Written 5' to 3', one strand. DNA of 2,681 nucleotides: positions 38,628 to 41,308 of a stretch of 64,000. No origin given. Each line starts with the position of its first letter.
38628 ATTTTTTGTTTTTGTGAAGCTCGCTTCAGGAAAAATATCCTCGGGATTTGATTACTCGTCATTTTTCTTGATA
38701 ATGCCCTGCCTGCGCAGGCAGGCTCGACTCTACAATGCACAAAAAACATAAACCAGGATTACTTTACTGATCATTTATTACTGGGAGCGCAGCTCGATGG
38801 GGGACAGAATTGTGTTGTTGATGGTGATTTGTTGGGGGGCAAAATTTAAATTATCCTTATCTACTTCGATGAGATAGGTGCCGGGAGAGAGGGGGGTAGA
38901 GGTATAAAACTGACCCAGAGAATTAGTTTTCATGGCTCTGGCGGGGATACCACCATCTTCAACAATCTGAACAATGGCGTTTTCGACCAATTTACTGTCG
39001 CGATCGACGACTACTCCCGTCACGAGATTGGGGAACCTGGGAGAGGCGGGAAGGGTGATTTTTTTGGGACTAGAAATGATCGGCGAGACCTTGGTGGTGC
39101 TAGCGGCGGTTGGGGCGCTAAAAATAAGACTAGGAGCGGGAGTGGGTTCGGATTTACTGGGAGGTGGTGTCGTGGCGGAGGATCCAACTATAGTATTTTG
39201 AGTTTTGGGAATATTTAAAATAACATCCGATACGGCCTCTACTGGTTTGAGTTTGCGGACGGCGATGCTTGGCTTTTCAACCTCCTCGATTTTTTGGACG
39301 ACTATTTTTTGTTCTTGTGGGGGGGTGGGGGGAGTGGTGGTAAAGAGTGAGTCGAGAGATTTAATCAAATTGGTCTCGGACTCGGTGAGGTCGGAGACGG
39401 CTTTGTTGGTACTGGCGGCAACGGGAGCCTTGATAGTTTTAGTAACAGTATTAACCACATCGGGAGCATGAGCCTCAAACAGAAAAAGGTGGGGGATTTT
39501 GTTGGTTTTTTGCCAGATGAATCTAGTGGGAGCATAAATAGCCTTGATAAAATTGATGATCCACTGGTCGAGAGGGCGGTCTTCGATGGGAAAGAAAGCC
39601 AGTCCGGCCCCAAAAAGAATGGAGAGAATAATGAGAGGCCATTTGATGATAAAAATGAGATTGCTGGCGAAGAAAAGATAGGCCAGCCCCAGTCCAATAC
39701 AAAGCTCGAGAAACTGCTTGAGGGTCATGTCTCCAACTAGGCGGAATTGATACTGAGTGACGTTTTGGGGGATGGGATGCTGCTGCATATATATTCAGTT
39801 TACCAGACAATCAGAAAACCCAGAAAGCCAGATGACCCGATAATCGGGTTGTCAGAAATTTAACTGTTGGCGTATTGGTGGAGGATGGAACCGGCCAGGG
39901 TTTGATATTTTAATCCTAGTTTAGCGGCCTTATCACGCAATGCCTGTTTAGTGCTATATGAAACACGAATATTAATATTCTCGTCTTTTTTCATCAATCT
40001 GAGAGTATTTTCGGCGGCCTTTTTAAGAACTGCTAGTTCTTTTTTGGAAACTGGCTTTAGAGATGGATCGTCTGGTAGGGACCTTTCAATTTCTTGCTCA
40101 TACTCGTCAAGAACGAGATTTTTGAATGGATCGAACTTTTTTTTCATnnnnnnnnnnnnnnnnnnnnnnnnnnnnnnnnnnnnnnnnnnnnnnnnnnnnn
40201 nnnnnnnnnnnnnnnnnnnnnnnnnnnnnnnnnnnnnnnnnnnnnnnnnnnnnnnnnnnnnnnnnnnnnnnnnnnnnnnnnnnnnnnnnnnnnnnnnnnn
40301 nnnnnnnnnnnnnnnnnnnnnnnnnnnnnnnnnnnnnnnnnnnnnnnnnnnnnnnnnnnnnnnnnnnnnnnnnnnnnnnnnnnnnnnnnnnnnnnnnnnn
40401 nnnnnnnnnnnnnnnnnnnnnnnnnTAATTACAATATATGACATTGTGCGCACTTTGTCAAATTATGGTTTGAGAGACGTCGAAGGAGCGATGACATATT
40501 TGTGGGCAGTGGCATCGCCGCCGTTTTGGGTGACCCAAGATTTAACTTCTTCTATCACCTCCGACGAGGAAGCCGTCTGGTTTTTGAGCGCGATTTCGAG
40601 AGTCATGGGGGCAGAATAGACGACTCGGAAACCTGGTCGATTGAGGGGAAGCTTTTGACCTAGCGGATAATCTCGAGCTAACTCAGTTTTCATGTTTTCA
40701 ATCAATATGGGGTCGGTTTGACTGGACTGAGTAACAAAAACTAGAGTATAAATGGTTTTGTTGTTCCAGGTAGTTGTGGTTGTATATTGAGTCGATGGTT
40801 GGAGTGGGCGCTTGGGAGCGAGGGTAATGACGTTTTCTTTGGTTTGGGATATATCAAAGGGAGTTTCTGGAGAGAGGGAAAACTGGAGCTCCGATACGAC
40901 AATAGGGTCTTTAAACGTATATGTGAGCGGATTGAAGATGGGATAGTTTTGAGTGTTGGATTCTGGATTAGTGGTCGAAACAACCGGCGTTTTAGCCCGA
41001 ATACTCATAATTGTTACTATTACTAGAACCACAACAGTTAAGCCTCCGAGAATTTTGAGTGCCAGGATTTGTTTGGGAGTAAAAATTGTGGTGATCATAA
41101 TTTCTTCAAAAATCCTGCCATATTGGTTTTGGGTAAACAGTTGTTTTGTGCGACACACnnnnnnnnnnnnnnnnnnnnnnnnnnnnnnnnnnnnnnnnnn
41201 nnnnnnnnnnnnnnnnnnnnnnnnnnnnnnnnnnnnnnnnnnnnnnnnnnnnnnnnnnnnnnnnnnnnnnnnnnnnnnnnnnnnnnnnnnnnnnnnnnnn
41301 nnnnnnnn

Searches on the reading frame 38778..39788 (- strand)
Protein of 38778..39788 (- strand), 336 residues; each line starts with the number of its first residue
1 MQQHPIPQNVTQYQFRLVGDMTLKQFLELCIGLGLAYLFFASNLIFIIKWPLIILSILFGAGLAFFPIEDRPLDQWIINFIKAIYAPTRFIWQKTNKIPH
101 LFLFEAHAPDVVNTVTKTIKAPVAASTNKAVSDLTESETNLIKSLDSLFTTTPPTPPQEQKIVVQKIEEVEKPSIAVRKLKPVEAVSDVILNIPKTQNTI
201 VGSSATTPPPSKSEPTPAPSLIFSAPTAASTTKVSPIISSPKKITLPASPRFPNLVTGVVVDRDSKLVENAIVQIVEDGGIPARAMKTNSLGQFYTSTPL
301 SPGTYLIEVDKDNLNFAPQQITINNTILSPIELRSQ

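Call 10: search_protein_families(library=pfam, proteins=[window:38778-39788:-], max_evalue=0.001)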
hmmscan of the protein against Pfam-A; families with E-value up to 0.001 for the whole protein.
window:38778-39788:- (336 aa): 2 families
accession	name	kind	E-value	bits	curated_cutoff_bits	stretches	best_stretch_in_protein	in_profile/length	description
PF12666.12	PrgI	-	5.2e-07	30.6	27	1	5-88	1-87/91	PrgI family protein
PF13620.12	CarboxypepD_reg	-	6.7e-06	26.8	32.3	1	256-315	2-60/82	Carboxypeptidase regulatory-like domain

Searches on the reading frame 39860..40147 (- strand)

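Call 10: search_protein_families(library=pfam, proteins=[window:39860-40147:-], max_evalue=0.001)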
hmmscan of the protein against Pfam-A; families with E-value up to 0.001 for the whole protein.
window:39860-40147:- (95 aa): 1 family
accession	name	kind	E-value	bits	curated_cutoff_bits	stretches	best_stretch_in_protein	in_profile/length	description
PF21983.2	NikA-like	-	0.00037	21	27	0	53-82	2-31/72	Mobilization protein NikA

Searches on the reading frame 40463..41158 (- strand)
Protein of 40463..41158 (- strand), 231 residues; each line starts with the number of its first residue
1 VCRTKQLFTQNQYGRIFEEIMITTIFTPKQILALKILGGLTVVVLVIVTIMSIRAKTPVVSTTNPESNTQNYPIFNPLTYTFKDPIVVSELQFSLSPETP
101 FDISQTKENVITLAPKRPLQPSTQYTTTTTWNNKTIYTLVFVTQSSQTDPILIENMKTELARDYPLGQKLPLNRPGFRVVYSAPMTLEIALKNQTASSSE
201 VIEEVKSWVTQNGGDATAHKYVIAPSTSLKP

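Call 10: search_protein_families(library=pfam, proteins=[window:40463-41158:-], max_evalue=0.001)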
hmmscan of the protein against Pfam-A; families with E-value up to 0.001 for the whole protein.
window:40463-41158:- (231 aa): 1 family
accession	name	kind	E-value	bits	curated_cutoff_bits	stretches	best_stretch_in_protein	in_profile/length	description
PF13205.12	Big_5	-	2.3e-05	25.5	23.6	1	56-129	3-83/105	Bacterial Ig-like domain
